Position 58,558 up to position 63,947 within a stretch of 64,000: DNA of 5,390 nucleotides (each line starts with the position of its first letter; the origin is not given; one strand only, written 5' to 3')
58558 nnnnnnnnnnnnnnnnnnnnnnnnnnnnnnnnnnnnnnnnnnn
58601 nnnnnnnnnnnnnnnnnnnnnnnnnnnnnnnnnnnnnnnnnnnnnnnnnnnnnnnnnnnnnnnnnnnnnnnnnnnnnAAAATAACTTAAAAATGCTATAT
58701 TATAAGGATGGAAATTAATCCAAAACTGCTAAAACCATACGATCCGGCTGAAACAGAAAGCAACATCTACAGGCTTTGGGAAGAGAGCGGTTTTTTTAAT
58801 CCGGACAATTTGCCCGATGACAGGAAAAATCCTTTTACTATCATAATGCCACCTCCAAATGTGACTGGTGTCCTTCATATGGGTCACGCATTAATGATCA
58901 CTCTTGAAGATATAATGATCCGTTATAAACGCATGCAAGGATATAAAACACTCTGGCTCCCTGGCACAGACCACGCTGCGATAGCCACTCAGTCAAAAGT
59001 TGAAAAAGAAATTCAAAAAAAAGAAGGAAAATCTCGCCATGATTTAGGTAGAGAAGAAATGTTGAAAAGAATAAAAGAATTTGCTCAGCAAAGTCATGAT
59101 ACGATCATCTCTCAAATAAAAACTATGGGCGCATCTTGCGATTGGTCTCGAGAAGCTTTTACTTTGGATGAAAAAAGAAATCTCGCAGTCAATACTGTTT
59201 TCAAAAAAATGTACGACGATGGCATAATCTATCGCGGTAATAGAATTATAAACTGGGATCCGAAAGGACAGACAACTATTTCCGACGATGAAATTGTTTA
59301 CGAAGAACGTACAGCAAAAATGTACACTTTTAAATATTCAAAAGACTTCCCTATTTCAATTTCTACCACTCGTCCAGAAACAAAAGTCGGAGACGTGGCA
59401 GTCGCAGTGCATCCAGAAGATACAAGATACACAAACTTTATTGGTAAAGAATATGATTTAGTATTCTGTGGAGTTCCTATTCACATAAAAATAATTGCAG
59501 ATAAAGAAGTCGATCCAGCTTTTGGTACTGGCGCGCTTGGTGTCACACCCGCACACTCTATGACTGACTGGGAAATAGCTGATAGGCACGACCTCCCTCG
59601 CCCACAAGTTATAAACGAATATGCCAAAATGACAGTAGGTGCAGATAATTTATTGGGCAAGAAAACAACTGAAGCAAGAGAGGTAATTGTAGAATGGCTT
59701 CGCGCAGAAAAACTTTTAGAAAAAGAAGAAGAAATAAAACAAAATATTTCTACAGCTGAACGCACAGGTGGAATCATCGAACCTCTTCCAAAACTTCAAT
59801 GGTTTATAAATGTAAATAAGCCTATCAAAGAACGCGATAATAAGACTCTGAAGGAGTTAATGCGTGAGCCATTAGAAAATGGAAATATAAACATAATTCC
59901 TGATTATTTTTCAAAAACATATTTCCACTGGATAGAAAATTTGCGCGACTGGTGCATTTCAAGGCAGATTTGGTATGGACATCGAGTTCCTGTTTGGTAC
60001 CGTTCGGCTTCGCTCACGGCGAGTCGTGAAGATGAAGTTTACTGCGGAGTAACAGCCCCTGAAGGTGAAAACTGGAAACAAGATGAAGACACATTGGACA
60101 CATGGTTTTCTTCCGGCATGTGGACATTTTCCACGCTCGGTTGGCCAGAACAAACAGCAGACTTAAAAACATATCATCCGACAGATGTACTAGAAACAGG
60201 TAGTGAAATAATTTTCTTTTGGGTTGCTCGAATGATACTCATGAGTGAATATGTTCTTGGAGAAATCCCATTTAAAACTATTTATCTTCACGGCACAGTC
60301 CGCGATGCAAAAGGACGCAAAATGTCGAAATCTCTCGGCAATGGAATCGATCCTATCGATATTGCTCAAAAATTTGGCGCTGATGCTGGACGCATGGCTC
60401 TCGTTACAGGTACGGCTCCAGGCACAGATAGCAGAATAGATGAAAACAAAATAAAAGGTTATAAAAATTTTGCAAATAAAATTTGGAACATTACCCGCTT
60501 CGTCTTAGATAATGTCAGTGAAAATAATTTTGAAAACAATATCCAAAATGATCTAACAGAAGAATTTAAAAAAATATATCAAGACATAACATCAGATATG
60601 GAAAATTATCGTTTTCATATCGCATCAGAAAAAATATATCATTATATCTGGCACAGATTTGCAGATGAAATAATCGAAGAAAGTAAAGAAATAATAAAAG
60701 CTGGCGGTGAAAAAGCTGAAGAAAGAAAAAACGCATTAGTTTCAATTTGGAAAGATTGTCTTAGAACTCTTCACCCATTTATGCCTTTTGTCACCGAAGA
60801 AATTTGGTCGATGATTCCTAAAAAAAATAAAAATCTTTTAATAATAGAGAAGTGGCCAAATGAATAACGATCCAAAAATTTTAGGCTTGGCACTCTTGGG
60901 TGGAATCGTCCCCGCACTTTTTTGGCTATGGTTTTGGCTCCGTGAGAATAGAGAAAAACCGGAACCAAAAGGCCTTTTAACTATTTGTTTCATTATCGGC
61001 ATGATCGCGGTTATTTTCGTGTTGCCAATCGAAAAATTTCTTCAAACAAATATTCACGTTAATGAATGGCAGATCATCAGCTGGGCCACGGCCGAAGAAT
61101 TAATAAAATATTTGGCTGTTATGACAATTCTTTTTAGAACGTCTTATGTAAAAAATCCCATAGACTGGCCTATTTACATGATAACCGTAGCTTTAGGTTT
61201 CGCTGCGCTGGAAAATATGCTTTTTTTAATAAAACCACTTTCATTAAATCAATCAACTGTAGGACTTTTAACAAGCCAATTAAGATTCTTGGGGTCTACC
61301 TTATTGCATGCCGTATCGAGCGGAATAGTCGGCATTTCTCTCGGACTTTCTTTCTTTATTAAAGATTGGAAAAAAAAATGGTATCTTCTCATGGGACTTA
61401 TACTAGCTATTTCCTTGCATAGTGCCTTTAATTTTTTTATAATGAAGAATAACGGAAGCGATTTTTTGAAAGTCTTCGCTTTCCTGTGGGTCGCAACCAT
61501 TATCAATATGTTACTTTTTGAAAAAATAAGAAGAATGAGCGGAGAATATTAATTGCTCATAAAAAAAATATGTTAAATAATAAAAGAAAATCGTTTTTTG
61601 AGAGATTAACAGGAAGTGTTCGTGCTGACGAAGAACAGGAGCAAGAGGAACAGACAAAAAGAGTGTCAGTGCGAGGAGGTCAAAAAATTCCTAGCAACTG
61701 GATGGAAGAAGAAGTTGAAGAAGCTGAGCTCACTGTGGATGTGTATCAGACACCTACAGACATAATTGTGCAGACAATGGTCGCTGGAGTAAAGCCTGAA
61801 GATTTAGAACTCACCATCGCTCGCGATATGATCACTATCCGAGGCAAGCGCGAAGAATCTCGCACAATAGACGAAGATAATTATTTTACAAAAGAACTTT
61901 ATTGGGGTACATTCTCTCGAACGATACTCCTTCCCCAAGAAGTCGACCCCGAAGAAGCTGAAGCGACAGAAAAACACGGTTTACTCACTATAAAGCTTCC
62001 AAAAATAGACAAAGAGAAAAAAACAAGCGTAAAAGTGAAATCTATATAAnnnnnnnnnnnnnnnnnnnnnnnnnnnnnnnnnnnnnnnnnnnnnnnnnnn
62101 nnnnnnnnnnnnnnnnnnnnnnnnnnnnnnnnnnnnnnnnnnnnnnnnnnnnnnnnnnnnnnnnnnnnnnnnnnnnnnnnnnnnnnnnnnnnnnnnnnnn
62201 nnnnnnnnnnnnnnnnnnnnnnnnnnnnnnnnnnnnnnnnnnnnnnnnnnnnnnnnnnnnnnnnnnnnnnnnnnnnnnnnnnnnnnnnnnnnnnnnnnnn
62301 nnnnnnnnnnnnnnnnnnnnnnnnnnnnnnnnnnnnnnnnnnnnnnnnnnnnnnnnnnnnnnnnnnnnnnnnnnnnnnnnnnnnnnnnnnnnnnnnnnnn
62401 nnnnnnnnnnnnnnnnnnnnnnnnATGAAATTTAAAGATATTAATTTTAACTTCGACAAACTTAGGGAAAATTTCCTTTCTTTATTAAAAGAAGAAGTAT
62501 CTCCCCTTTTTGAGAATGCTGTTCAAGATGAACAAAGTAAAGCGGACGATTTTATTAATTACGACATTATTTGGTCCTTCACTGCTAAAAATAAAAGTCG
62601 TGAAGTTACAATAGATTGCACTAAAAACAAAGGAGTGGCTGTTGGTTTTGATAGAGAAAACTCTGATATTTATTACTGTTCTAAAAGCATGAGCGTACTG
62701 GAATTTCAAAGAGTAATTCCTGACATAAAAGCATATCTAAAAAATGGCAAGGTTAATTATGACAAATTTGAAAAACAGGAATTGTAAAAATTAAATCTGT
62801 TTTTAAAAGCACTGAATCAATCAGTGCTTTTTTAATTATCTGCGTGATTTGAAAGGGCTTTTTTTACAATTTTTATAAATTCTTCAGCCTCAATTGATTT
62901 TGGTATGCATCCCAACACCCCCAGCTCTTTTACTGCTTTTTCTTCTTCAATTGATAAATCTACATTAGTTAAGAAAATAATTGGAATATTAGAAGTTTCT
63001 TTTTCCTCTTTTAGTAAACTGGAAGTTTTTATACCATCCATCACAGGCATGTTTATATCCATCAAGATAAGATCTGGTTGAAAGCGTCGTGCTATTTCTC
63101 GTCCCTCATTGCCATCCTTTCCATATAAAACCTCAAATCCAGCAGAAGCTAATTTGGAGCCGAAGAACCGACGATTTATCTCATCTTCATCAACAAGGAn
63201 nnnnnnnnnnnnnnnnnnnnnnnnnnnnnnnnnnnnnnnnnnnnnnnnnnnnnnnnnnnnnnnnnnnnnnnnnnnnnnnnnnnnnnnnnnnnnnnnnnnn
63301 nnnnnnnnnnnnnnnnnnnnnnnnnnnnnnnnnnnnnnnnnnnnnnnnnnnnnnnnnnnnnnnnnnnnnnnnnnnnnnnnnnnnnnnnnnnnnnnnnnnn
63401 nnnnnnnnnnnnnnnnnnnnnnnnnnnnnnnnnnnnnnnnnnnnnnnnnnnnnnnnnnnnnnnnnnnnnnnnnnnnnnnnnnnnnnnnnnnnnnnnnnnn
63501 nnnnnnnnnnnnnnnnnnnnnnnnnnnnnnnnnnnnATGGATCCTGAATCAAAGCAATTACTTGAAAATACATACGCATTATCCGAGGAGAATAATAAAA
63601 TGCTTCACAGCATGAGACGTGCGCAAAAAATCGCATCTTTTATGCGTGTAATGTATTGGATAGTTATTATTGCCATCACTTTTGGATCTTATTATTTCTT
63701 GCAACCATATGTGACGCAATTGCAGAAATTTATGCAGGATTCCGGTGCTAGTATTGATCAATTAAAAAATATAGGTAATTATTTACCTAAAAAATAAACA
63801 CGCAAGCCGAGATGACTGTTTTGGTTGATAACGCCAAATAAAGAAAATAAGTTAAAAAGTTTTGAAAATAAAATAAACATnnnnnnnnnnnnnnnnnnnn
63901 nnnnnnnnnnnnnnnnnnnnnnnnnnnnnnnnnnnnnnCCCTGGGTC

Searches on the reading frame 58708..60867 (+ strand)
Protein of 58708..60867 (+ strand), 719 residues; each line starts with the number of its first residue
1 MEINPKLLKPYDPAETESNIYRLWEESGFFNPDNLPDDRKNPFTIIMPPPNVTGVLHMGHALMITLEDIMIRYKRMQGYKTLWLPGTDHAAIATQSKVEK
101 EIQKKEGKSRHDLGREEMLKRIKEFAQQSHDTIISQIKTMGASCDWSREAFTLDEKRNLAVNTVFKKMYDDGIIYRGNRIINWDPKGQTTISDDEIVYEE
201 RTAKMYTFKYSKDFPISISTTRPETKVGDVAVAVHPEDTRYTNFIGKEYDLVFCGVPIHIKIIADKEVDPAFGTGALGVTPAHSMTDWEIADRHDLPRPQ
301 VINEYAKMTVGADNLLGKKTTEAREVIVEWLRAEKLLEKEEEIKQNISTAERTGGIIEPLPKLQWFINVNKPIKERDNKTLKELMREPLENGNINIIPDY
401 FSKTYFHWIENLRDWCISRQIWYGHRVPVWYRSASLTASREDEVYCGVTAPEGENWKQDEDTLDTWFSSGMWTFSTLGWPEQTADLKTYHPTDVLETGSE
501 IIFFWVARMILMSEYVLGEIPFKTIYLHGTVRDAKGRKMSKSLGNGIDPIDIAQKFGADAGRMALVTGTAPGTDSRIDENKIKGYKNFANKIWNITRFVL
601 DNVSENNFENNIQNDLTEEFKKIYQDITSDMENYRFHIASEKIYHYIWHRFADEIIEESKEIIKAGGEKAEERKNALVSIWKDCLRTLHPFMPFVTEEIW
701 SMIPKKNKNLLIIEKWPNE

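Call 11: search_protein_families(library=pfam, proteins=[window:58708-60867:+], max_evalue=0.001)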
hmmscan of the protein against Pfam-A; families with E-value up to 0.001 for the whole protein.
window:58708-60867:+ (719 aa): 5 families
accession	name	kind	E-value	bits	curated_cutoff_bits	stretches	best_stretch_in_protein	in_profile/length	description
PF00133.28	tRNA-synt_1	-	7.4e-131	437.1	22.7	1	20-577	2-413/414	tRNA synthetases class I (I, L, M and V)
PF08264.19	Anticodon_1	-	2.6e-22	79.7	25.1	1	616-717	4-105/148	Anticodon-binding domain of tRNA ligase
PF09334.17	tRNA-synt_1g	-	1.1e-17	64.3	20.1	1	49-196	7-135/391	tRNA synthetases class I (M)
PF01406.26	tRNA-synt_1e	-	1.5e-05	25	27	0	493-567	209-282/301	tRNA synthetases class I (C) catalytic domain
PF13603.12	tRNA-synt_1_2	-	0.00081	19.4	25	0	271-307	109-145/185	Leucyl-tRNA synthetase, editing domain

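Call 34: find_related_loci(query=window:58708-60867:+, collection=metagenome_contigs, flank=10000)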
Query window:58708-60867:+ (719 aa) in metagenome_contigs; peptide patterns used: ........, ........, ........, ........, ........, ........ (x = any residue, [..] = any of these).
600 stretches matched a pattern (row limit reached: there are more); 500 encode a relative of the query (tblastn E <= 1e-3); the best 80 are kept; 80 distinct loci.
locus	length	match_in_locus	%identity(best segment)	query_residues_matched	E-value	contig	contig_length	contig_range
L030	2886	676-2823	82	1-717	0e+0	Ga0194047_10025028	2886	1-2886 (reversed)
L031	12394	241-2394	79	1-718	0e+0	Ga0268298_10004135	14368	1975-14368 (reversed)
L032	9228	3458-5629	79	1-718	0e+0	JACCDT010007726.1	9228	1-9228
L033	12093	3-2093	83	23-718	0e+0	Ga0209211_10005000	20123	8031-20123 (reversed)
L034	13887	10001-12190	78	1-718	0e+0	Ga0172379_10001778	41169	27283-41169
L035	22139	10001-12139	77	2-717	0e+0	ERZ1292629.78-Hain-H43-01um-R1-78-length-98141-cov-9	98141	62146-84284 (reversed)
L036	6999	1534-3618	77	3-717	0e+0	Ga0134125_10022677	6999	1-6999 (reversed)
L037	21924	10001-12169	72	3-717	0e+0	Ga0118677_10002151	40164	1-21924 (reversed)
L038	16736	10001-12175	71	1-717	0e+0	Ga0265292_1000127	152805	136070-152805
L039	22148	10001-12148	72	3-718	0e+0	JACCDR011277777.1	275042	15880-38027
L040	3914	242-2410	72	3-717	0e+0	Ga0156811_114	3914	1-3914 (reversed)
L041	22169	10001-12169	72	3-717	0e+0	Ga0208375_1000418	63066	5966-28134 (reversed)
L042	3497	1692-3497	84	1-609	0e+0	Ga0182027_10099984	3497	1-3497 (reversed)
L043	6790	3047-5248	69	3-717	0e+0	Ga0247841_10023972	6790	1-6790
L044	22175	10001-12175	71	2-717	0e+0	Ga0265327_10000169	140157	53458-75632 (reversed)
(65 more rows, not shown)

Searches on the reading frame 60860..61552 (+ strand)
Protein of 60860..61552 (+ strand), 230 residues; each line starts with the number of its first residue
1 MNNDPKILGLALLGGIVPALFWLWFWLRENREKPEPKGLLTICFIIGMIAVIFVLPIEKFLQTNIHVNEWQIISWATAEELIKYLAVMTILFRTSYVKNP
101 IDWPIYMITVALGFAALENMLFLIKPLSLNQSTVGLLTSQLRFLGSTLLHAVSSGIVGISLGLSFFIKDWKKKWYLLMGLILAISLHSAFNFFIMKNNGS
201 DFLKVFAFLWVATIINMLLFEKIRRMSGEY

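Call 11: search_protein_families(library=pfam, proteins=[window:60860-61552:+], max_evalue=0.001)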
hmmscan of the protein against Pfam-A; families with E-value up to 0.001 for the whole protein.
window:60860-61552:+ (230 aa): 1 family
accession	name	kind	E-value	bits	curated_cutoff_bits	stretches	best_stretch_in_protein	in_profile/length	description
PF13367.11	PrsW-protease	-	1.4e-28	100.2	23.5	1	35-211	1-189/196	PrsW family intramembrane metalloprotease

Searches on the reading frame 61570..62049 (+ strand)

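Call 10: search_protein_families(library=pfam, proteins=[window:61570-62049:+], max_evalue=0.01)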
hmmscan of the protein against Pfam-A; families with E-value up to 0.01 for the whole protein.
window:61570-62049:+ (159 aa): 3 families
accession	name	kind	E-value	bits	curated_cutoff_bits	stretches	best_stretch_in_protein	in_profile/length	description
PF00011.27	HSP20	-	1.1e-17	64.5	20.8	1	60-155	4-97/102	Hsp20/alpha crystallin family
PF04969.22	CS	-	0.00013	23.3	21.3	1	56-145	3-78/78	CS domain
PF17886.7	ArsA_HSP20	-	0.0048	16.9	22.5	0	65-142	4-62/63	HSP20-like domain found in ArsA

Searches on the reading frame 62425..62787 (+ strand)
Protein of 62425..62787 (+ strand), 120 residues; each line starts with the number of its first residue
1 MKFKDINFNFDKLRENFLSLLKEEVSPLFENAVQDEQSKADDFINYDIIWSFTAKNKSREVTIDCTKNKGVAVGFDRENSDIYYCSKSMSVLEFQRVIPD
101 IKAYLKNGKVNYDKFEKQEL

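Call 10: search_protein_families(library=pfam, proteins=[window:62425-62787:+], max_evalue=0.01)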
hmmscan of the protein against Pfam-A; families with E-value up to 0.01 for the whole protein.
window:62425-62787:+ (120 aa): 0 families

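Call 31: find_encoding_contigs(protein=window:62425-62787:+, flank=10000, max_places=10)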
Protein window:62425-62787:+ (120 aa): 2 contigs read that carry it; 1 place shown.
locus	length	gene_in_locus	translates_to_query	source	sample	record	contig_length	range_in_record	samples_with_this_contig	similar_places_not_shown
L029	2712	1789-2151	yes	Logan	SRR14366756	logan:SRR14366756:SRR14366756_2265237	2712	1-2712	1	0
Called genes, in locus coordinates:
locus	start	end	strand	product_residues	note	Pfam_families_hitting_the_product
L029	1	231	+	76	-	?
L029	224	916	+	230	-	PF13367:PrsW-protease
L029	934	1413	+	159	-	PF00011:HSP20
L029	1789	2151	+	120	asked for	-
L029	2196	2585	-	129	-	PF00072:Response_reg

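Call 44: search_protein_families(library=phrogs, proteins=[window:62425-62787:+], max_evalue=0.01)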
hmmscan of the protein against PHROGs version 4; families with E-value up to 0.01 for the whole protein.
window:62425-62787:+ (120 aa): 0 families

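Call 45: search_protein_families(library=padloc, proteins=[window:62425-62787:+], max_evalue=0.01)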
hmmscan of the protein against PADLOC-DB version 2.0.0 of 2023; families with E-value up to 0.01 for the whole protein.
window:62425-62787:+ (120 aa): 0 families

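Call 74: search_solved_structures(query=window:62425-62787:+, max_evalue=1)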
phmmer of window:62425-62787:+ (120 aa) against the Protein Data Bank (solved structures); distinct sequences matched with E-value up to 1: 0.

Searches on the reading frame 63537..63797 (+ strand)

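Call 64: search_protein_families(library=pfam, proteins=[window:63537-63797:+], max_evalue=0.01)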
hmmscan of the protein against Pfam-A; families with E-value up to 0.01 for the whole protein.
window:63537-63797:+ (86 aa): 3 families
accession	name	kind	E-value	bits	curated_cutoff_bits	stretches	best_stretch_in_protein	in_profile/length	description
PF01594.21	AI-2E_transport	-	0.0021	17.7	34.3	1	27-84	45-101/327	AI-2E family transporter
PF20403.5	DUF6693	-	0.0041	17.7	31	0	6-58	39-91/104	Family of unknown function (DUF6693)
PF07543.17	PGA2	-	0.0049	17.3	24.2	1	34-71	9-45/135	Protein trafficking PGA2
